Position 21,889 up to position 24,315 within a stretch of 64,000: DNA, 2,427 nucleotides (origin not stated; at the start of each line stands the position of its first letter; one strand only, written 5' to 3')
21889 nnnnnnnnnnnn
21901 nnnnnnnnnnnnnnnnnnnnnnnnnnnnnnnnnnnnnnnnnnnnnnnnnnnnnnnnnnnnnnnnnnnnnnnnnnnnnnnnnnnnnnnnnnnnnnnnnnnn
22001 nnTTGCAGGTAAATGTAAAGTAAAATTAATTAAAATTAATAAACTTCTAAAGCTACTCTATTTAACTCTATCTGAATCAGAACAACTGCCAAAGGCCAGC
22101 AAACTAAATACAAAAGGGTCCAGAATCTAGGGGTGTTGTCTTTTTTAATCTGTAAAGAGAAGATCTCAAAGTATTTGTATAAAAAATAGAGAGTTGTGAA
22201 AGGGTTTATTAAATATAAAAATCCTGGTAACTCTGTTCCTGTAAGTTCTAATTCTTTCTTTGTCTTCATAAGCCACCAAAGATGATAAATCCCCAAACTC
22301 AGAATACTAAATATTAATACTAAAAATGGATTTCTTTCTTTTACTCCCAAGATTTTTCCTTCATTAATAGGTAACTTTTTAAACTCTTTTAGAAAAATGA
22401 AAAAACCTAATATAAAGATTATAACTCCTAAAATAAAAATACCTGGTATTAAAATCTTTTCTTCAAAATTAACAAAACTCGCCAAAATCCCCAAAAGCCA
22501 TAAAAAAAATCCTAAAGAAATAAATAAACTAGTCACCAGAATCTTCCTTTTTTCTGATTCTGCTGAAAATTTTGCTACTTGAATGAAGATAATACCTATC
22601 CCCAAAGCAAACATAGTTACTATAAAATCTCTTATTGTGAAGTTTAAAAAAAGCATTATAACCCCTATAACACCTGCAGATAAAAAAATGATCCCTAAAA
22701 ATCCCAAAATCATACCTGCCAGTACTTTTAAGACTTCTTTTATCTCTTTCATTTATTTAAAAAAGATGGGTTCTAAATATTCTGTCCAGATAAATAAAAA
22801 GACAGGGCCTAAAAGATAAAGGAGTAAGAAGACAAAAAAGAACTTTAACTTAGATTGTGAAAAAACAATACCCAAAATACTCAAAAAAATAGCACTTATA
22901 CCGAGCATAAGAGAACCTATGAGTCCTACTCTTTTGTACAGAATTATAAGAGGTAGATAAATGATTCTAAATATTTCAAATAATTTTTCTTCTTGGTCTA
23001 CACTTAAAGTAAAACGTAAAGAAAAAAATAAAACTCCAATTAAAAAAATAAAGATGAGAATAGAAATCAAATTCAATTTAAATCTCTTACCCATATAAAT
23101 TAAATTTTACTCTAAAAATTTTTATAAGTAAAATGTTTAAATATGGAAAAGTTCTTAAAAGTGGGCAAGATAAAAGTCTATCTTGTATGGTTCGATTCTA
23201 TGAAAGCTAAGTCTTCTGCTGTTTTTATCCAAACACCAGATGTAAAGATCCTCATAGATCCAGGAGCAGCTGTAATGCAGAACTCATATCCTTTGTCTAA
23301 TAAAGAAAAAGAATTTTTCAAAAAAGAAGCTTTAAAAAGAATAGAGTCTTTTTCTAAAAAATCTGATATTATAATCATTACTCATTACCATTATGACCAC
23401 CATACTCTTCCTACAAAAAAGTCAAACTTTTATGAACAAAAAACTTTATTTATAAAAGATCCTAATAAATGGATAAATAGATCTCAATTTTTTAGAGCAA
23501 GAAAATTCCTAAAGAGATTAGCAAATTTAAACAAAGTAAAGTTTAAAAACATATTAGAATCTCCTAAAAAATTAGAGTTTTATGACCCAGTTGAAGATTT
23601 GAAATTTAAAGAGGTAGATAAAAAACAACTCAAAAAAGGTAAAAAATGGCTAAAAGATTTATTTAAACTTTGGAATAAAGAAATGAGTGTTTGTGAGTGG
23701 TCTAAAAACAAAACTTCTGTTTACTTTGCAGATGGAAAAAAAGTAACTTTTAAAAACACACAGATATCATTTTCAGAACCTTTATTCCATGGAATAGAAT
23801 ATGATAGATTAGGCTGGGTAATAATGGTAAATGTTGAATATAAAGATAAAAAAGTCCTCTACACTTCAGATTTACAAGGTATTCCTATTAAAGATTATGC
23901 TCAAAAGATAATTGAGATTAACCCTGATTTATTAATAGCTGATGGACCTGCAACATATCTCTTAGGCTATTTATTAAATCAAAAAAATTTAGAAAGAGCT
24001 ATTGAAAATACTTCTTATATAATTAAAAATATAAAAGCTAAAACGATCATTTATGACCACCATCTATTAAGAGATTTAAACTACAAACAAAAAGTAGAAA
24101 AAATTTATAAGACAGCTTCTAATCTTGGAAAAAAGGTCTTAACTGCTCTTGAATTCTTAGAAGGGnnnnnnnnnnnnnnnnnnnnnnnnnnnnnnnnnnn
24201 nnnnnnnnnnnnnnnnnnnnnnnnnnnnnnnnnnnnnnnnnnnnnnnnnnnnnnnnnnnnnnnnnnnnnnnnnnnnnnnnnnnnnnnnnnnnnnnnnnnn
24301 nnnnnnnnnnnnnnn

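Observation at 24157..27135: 992-aa outer-membrane protein: C45 Ntn-hydrolase + alpha/beta-hydrolase passengers fused to an Omp85-type beta-barrel (type Vd-like, non-patatin)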

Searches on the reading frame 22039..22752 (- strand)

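Call 11: search_protein_families(library=pfam, proteins=[window:22039-22752:-], max_evalue=0.001)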
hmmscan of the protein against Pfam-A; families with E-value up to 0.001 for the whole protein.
window:22039-22752:- (238 aa): 1 family
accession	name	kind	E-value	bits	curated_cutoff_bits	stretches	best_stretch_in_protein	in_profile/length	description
PF14018.11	DUF4234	-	0.00045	20.7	25.3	1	141-174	2-35/70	Domain of unknown function (DUF4234)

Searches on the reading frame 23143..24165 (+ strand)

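Call 11: search_protein_families(library=pfam, proteins=[window:23143-24165:+], max_evalue=0.001)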
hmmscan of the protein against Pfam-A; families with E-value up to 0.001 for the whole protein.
window:23143-24165:+ (341 aa): 3 families
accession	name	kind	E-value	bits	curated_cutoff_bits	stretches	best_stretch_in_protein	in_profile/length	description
PF00753.33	Lactamase_B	-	2.5e-08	34.5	22.7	1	24-86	6-56/196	Metallo-beta-lactamase superfamily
PF13483.12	Lactamase_B_3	-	4.6e-06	27.2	24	1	24-113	7-58/160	Beta-lactamase superfamily domain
PF12706.13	Lactamase_B_2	-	2.8e-05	24.2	27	0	36-91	3-49/200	Beta-lactamase superfamily domain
